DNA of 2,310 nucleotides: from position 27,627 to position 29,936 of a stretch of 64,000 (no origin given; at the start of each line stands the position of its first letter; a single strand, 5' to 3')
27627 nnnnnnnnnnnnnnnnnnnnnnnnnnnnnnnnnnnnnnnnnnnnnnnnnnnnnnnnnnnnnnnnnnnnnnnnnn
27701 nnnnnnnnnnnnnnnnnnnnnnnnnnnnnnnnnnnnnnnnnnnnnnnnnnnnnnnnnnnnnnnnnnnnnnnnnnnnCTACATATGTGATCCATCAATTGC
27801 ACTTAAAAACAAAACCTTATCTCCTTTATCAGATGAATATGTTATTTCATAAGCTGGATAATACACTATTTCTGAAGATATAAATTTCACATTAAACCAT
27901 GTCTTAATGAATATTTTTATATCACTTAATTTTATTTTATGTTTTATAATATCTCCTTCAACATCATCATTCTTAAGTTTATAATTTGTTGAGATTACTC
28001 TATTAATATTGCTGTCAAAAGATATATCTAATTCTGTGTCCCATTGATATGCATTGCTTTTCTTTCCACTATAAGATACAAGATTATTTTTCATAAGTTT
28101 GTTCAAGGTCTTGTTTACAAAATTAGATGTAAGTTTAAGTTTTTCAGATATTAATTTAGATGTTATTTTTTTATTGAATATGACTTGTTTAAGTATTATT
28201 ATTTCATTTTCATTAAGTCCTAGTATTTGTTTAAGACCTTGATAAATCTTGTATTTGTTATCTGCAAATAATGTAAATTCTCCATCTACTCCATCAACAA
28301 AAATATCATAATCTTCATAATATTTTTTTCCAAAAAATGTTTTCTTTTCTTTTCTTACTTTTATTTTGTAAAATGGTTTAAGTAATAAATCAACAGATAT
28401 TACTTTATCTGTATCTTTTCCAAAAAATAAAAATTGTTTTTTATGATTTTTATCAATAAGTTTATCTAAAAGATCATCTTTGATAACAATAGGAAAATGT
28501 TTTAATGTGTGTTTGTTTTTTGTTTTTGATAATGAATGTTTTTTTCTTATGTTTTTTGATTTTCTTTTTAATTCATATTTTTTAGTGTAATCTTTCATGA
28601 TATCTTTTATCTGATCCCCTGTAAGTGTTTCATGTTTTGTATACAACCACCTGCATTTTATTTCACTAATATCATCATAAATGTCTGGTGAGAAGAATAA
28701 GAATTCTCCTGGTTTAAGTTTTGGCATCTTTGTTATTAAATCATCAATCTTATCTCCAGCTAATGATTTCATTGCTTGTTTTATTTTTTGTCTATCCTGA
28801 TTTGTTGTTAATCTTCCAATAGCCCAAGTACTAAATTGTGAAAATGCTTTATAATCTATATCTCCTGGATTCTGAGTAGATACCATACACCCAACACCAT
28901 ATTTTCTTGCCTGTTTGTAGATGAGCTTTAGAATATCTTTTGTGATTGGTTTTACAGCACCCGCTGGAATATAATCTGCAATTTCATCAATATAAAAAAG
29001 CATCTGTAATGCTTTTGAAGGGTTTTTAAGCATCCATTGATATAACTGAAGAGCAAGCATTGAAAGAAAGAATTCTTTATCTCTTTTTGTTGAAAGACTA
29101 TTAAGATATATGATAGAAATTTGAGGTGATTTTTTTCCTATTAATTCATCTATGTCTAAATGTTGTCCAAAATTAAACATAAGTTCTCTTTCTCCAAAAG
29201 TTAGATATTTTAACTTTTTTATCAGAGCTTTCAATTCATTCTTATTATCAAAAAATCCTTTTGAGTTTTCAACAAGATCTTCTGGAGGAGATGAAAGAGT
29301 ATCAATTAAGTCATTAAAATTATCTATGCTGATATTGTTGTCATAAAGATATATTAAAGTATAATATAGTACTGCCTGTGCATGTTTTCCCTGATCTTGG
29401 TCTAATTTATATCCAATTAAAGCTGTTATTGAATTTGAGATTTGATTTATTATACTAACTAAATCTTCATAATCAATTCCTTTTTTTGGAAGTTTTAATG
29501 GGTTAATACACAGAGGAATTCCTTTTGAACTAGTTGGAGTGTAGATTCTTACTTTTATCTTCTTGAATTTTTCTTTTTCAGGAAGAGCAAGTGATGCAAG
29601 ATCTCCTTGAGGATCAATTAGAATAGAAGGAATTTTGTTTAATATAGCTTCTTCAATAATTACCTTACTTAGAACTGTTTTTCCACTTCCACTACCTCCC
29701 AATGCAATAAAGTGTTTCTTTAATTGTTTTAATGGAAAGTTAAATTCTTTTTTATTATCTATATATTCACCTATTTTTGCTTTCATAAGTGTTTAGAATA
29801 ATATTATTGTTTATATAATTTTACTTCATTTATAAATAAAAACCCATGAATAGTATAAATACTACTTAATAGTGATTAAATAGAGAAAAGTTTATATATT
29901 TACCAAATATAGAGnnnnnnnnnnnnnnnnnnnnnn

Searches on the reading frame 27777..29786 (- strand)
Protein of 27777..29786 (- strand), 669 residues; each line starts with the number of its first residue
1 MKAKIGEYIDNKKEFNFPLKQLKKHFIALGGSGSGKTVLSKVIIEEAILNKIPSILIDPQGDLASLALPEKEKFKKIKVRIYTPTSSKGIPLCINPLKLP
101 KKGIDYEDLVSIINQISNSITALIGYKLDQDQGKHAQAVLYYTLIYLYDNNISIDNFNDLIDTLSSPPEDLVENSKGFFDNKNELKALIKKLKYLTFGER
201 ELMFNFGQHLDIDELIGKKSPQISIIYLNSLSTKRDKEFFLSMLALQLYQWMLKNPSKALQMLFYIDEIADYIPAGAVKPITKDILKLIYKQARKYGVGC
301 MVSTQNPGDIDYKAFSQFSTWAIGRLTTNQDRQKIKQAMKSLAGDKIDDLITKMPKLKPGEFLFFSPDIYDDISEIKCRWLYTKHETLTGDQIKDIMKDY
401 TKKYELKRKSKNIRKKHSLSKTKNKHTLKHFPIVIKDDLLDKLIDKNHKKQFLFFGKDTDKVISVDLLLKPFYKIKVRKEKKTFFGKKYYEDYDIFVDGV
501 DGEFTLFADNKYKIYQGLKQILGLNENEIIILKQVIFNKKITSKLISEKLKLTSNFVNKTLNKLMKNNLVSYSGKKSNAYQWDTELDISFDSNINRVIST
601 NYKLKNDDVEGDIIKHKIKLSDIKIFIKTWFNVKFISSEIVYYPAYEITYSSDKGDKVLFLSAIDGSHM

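Call 21: search_protein_families(library=pfam, proteins=[window:27777-29786:-], max_evalue=0.001)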
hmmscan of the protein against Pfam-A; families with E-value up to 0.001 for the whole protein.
window:27777-29786:- (669 aa): 5 families
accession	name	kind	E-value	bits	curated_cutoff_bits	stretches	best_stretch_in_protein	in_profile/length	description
PF01935.23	DUF87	-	1.6e-13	51.7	23.2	1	4-235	2-208/220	Helicase HerA, central domain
PF05872.18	HerA_C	-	6.5e-06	25.5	22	0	12-80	10-77/502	Helicase HerA-like C-terminal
PF01978.25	TrmB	-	5.2e-05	23.5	25.6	1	518-577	1-59/68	Sugar-specific transcriptional regulator TrmB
PF02002.24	TFIIE_alpha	-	0.00014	22.1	22.9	1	526-586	13-73/105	TFIIE alpha subunit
PF21984.2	DnaD_N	-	0.00076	20.1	27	0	520-578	10-73/101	DnaD N-terminal domain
